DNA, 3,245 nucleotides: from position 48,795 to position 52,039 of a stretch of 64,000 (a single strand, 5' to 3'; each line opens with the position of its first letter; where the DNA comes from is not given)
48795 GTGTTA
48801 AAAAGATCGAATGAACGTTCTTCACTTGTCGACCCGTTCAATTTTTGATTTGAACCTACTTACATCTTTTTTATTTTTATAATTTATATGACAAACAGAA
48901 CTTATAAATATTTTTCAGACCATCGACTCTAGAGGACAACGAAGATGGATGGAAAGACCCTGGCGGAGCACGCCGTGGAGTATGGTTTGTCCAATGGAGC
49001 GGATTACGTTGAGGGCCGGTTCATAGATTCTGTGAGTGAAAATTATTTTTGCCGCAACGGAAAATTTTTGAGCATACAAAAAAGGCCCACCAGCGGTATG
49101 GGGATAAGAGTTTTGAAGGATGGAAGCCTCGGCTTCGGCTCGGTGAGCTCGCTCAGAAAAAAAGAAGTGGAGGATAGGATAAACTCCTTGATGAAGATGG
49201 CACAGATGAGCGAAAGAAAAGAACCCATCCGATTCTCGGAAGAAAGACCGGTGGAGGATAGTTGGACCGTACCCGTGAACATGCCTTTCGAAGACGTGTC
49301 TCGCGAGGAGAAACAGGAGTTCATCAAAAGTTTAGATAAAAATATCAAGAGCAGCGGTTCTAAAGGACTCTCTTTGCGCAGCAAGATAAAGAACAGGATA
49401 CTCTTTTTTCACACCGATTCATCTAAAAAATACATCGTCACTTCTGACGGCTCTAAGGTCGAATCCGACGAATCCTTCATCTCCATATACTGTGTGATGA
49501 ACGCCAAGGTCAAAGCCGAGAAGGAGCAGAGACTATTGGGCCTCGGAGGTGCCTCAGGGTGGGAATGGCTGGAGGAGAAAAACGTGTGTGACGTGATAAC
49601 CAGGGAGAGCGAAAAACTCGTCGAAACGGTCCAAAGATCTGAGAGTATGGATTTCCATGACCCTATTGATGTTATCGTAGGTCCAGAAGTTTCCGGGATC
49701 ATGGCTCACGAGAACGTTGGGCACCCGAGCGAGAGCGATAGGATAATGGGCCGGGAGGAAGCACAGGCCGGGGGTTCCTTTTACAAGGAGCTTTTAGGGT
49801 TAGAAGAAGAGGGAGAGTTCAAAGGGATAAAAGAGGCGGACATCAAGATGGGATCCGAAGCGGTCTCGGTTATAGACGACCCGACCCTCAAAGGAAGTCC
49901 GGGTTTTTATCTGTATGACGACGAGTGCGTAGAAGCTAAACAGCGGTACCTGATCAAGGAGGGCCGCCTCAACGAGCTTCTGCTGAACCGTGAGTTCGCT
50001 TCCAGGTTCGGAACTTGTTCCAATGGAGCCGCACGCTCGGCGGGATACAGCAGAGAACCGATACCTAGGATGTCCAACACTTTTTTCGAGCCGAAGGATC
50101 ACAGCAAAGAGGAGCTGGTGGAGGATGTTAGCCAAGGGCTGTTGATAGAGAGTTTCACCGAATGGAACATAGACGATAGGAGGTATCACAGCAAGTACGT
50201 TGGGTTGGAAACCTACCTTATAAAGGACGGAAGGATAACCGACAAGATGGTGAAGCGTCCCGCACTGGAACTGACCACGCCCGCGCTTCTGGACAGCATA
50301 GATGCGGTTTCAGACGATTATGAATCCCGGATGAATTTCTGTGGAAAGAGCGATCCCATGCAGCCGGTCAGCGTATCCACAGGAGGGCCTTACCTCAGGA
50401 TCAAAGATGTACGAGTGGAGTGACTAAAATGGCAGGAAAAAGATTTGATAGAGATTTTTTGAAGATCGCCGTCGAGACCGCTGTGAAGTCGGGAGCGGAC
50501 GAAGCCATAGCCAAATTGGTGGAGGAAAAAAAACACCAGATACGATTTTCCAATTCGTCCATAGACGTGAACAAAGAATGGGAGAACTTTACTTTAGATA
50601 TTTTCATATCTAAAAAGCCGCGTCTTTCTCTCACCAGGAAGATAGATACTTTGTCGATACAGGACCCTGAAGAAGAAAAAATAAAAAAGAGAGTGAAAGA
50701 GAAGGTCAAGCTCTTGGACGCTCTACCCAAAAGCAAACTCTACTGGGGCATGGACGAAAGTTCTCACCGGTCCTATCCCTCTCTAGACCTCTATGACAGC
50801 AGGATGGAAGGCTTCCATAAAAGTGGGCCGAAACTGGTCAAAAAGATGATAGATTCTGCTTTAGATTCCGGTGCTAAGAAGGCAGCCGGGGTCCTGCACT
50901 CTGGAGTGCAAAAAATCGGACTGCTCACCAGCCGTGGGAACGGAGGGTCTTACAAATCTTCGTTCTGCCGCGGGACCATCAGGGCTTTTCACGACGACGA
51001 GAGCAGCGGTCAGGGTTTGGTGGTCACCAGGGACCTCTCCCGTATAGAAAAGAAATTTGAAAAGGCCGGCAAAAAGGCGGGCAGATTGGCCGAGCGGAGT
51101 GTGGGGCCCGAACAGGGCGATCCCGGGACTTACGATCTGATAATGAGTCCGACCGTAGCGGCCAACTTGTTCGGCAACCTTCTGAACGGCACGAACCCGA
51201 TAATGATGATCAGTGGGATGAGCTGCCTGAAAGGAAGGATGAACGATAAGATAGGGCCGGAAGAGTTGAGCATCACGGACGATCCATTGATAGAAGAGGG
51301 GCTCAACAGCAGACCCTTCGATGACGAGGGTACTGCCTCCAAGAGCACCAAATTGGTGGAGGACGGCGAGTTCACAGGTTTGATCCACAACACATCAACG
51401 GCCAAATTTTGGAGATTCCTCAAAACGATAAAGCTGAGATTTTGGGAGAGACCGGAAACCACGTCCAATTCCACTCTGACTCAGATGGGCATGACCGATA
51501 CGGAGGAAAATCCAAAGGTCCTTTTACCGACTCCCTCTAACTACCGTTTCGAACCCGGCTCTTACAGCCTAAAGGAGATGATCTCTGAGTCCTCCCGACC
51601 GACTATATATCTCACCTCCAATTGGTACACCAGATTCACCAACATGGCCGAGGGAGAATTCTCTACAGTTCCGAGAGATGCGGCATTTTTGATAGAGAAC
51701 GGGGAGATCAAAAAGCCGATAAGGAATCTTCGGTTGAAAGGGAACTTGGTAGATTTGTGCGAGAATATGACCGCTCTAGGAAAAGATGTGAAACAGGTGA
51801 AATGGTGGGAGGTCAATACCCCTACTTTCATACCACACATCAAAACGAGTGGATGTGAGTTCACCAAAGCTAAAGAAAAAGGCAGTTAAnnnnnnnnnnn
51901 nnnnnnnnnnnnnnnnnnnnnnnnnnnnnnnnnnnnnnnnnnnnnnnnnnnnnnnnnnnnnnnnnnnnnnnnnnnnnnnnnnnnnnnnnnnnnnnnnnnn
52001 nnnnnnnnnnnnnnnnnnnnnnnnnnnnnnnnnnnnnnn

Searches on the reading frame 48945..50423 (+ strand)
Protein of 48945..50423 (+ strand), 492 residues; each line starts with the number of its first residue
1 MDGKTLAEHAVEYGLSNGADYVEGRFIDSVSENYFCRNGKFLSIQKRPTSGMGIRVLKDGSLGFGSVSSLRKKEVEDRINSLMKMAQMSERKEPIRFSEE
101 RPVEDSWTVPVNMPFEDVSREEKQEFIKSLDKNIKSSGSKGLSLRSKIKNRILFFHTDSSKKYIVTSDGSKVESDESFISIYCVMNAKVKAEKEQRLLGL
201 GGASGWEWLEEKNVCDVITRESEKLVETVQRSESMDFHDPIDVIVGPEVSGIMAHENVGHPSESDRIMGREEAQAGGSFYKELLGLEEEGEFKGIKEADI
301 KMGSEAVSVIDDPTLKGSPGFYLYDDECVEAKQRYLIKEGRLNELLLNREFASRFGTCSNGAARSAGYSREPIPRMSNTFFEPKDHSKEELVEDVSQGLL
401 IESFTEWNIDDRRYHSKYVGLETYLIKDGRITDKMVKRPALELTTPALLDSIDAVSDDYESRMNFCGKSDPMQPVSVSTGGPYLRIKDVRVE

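Call 81: search_protein_families(library=pfam, proteins=[window:48945-50423:+], max_evalue=0.0001)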
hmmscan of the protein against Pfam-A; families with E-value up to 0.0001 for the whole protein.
window:48945-50423:+ (492 aa): 3 families
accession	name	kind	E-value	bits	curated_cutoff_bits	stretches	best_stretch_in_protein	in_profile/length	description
PF19289.4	PmbA_TldD_3rd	-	4.6e-43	147.4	22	1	241-491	4-218/220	PmbA/TldA metallopeptidase C-terminal domain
PF19290.4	PmbA_TldD_2nd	-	2.8e-10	41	20.9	1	114-220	2-99/109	PmbA/TldA metallopeptidase central domain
PF01523.21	PmbA_TldD_1st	-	4.1e-09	36.9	20.9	1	23-86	2-65/65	PmbA/TldA metallopeptidase domain 1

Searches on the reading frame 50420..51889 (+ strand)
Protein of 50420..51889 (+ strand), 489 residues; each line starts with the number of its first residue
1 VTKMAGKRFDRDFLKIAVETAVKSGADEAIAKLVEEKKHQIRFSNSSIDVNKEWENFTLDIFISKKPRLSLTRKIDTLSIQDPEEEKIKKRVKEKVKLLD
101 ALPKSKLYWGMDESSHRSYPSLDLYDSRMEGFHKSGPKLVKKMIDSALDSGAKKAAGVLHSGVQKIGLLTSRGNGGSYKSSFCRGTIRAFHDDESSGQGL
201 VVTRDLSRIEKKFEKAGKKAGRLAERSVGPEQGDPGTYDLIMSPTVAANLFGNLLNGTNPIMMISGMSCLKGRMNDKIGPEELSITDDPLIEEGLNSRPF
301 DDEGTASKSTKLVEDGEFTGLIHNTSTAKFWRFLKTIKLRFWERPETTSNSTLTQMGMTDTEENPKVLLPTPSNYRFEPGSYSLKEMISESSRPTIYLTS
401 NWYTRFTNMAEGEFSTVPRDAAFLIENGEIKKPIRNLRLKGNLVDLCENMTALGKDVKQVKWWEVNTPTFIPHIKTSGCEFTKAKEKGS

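Call 81: search_protein_families(library=pfam, proteins=[window:50420-51889:+], max_evalue=0.0001)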
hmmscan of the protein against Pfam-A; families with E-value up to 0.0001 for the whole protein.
window:50420-51889:+ (489 aa): 1 family
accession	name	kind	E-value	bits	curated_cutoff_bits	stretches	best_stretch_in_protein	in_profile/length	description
PF19289.4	PmbA_TldD_3rd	-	1.2e-48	165.7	22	1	235-482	1-219/220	PmbA/TldA metallopeptidase C-terminal domain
